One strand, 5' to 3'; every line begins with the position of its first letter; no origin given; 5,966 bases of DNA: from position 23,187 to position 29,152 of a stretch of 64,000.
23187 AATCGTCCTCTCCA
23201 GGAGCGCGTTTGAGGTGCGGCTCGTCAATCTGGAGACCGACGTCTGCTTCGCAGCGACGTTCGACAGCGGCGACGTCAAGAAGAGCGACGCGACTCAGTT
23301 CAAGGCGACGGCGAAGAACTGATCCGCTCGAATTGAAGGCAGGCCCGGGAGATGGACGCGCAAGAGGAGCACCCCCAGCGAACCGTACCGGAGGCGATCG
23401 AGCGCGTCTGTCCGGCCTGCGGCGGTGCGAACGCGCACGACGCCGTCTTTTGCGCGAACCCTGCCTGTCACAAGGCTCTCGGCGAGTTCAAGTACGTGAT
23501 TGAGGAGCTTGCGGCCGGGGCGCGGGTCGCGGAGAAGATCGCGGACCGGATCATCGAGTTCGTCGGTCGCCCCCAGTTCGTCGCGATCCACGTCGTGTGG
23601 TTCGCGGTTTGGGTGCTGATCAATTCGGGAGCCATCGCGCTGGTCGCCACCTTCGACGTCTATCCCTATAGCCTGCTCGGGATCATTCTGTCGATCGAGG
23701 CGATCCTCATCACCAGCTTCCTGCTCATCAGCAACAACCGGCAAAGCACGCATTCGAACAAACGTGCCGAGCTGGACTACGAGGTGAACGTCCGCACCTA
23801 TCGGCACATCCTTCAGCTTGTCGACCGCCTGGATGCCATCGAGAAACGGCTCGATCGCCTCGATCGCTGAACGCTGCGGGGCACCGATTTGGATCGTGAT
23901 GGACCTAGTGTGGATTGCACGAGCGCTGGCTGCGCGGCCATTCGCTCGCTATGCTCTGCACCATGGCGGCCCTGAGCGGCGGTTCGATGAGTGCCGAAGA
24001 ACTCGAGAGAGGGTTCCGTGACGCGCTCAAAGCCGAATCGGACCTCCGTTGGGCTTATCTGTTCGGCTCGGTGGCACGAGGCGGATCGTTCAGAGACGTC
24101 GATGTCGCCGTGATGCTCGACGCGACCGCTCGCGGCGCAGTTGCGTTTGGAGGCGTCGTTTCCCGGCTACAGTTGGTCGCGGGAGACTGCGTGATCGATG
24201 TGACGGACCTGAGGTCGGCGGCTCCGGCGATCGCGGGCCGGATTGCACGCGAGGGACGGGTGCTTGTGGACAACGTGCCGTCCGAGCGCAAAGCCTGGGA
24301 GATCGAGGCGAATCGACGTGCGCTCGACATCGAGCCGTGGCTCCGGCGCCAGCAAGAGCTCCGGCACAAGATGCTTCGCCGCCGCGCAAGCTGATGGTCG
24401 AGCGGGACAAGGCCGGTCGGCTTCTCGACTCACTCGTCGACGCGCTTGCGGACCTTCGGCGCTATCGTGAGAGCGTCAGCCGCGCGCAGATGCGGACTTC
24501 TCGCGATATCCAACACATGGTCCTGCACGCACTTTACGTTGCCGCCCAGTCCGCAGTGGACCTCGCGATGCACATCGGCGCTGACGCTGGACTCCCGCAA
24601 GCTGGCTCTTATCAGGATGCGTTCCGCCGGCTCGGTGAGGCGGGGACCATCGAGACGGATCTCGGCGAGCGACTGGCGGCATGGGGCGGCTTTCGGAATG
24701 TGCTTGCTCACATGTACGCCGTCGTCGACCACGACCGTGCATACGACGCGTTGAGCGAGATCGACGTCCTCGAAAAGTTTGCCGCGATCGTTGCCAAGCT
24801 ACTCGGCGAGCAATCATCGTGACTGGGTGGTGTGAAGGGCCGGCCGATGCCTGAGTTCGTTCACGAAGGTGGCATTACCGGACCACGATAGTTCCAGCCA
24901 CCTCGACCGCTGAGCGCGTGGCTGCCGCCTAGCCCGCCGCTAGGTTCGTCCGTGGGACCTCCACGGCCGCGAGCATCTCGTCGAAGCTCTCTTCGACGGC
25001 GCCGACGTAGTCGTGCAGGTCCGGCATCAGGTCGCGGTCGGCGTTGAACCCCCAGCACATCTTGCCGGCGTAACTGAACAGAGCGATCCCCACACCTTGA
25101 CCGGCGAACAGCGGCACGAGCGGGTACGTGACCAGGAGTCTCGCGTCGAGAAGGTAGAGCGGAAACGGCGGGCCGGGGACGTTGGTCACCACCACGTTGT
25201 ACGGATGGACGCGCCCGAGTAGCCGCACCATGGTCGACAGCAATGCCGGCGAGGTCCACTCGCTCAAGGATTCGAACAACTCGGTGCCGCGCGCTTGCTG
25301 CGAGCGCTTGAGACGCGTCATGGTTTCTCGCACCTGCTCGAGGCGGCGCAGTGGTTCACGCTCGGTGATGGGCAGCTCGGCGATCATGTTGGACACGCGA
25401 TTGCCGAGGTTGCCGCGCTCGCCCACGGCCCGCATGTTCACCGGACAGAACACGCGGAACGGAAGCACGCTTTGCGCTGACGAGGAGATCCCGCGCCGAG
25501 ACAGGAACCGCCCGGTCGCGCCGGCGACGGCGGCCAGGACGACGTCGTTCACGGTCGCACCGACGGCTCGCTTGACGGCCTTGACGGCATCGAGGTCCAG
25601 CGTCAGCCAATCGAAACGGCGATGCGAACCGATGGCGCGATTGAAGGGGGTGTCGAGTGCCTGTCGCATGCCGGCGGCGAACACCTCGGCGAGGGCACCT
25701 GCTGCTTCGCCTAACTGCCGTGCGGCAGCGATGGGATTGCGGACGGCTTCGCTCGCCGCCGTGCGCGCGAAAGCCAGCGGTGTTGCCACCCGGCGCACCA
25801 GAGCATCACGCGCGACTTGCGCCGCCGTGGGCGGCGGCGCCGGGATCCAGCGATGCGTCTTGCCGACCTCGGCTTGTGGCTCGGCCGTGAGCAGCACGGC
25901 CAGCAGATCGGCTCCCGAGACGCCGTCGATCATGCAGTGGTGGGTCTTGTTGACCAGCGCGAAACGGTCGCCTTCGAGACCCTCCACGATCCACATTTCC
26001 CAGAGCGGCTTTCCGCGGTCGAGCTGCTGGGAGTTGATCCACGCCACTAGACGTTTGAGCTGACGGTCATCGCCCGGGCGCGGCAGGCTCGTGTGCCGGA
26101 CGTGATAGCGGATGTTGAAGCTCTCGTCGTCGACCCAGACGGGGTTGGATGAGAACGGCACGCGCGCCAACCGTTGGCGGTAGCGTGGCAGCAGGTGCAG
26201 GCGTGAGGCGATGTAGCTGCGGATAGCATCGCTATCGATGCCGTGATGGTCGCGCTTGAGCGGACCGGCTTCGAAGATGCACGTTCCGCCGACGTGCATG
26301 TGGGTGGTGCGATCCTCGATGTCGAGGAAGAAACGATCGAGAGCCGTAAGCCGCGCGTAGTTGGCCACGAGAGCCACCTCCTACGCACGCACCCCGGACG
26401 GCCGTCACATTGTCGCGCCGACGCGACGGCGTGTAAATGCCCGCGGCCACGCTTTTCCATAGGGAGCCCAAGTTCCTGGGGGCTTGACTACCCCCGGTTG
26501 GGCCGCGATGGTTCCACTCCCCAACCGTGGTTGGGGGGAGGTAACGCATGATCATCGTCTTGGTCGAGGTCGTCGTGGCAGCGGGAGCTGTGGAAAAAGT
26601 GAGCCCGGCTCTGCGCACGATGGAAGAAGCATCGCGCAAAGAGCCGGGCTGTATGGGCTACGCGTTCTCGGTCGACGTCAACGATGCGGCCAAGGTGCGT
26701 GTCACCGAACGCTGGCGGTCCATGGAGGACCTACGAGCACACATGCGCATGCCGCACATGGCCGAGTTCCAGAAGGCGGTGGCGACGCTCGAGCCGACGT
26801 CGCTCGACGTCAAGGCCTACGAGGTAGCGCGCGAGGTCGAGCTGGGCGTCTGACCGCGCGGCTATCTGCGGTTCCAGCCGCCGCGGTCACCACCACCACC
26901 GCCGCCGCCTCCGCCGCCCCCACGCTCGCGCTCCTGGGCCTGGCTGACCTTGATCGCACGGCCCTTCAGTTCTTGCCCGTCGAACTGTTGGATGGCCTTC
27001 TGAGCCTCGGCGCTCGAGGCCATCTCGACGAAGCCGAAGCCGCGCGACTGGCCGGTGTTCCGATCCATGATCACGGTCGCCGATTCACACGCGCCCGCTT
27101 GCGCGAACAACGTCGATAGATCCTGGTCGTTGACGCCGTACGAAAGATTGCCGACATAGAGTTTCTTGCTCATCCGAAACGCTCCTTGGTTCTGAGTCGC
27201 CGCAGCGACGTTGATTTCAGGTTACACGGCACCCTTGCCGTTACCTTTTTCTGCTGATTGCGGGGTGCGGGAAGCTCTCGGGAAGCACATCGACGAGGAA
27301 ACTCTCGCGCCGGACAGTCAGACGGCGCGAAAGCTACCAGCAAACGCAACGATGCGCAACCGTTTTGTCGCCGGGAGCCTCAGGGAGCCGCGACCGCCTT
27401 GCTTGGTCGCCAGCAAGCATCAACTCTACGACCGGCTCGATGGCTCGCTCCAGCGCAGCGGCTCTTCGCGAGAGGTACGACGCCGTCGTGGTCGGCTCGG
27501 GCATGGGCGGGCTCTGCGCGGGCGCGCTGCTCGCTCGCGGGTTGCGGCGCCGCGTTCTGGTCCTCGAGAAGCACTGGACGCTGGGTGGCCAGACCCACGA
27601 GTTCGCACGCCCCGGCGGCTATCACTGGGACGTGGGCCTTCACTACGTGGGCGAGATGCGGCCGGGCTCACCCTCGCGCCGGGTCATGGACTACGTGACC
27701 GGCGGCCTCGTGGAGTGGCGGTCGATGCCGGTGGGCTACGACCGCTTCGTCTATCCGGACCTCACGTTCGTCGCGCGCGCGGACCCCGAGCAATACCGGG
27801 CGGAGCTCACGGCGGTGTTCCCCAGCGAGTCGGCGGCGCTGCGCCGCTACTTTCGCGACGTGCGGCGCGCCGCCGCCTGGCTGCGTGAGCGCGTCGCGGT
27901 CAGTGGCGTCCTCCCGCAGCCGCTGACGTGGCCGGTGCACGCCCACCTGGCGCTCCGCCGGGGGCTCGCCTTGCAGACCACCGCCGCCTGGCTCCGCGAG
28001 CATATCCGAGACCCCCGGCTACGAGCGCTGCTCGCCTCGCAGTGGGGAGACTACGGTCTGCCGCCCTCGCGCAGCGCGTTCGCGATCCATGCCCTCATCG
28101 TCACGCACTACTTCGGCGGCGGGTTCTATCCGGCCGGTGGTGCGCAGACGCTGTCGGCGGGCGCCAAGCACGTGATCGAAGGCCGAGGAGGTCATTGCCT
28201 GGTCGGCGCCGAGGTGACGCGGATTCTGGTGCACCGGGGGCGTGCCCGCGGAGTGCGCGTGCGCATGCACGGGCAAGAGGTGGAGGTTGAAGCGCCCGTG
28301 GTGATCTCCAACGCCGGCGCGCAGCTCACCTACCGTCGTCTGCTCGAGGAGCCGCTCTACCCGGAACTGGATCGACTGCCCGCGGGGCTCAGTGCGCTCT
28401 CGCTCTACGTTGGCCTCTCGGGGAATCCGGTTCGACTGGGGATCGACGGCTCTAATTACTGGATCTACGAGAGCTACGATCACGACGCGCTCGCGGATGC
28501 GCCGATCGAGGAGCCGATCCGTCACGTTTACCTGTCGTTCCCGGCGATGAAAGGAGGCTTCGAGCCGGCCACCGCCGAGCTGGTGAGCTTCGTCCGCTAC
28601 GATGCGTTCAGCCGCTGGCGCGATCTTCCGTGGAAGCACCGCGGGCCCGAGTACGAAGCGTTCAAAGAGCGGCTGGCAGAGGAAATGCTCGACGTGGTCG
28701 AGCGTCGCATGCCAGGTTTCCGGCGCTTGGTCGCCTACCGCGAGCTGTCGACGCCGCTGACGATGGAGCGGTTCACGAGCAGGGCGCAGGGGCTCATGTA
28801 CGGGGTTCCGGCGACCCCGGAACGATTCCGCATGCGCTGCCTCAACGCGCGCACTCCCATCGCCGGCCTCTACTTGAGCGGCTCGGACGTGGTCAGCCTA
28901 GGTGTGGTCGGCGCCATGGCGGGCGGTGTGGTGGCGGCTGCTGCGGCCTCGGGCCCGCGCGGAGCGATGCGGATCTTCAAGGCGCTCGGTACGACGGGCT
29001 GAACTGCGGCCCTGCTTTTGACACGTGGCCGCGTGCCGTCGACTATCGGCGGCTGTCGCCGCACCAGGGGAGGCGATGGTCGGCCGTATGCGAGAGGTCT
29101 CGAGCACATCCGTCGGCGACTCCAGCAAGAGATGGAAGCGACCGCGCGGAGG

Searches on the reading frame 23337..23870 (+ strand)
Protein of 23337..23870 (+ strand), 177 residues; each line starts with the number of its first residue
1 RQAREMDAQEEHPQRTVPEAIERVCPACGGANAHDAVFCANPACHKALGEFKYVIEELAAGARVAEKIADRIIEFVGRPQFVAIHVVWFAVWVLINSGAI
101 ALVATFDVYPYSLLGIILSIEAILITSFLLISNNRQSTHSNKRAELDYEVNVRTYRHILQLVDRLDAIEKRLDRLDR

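Call 77: search_protein_families(library=pfam, proteins=[window:23337-23870:+], max_evalue=0.001)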
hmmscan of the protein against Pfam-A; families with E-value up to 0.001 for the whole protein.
window:23337-23870:+ (177 aa): 2 families
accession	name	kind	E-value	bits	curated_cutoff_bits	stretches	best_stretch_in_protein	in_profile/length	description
PF06210.16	DUF1003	-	1.2e-24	86.9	27.4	1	76-173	1-97/103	Protein of unknown function (DUF1003)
PF14952.11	zf-tcix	-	0.00059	19.8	31.2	1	23-45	11-33/42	Putative treble-clef, zinc-finger, Zn-binding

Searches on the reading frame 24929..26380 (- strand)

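Call 46: search_protein_families(library=pfam, proteins=[window:24929-26380:-], max_evalue=0.0001)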
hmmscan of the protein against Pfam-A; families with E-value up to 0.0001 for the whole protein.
window:24929-26380:- (483 aa): 2 families
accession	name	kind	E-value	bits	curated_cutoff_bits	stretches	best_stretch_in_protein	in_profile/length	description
PF03007.21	WS_DGAT_cat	-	4.6e-69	233.6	23.6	1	11-281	1-263/263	Wax ester synthase/diacylglycerol acyltransferase catalytic domain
PF06974.18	WS_DGAT_C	-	3e-33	115.4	20.7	1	326-469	2-144/145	WS/DGAT C-terminal domain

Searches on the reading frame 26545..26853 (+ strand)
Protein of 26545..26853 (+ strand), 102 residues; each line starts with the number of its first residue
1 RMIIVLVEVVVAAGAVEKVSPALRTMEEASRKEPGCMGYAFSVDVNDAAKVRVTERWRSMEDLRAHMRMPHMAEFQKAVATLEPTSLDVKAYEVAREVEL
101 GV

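Call 77: search_protein_families(library=pfam, proteins=[window:26545-26853:+], max_evalue=0.001)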
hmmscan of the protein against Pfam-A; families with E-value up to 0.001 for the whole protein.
window:26545-26853:+ (102 aa): 1 family
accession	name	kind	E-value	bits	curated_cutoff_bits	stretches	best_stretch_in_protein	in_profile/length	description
PF03992.22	ABM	-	4.6e-18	65.6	23.1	1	2-77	1-77/78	Antibiotic biosynthesis monooxygenase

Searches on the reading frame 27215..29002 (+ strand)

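Call 46: search_protein_families(library=pfam, proteins=[window:27215-29002:+], max_evalue=0.0001)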
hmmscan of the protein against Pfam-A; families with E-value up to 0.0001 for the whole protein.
window:27215-29002:+ (595 aa): 2 families
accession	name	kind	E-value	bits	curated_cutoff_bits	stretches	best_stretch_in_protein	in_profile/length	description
PF13450.12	NAD_binding_8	-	4.7e-13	49.6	21.9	1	92-160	1-67/68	NAD(P)-binding Rossmann-like domain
PF00890.30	FAD_binding_2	-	8.4e-08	32.2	20.4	0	89-128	1-39/414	FAD binding domain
